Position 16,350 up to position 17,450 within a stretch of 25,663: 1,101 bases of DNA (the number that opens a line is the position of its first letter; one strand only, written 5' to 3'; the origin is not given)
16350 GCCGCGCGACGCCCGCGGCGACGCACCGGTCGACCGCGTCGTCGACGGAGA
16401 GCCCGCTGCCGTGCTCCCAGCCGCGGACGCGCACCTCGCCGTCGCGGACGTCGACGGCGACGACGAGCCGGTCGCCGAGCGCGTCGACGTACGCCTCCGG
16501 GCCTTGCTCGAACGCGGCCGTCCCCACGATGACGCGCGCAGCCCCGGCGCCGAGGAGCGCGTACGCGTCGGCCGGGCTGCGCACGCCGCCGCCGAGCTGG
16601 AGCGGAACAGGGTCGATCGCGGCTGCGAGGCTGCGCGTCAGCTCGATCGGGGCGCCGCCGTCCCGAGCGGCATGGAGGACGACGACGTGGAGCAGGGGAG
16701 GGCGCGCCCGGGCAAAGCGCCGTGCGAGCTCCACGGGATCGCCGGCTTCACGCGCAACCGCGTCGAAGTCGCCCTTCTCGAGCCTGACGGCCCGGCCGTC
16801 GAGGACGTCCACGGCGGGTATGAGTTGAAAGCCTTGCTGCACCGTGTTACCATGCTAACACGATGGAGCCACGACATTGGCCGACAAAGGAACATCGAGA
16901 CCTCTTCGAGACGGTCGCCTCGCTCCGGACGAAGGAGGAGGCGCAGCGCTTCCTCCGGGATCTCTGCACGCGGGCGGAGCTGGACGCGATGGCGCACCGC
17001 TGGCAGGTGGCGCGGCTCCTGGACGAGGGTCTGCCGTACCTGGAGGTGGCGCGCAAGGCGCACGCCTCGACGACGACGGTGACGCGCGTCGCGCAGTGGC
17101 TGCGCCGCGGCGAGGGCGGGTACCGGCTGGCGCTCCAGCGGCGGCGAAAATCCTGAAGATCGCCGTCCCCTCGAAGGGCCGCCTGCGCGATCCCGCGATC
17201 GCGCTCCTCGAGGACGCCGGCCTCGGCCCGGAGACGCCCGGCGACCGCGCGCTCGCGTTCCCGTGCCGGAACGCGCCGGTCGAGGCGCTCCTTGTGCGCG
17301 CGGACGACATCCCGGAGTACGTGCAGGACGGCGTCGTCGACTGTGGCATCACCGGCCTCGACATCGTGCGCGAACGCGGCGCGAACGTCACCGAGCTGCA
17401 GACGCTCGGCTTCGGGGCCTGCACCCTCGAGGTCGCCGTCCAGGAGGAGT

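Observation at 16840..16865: The entire hisA/hisR intergenic region is one 20-bp palindrome: operator and bidirectional leaderless promoter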

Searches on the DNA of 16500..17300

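Call 64: search_rna_families(source=window, start=16500, end=17300, threshold=evalue, max_evalue=1)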
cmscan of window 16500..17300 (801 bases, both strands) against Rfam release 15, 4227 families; matches with E-value up to 1: 0.
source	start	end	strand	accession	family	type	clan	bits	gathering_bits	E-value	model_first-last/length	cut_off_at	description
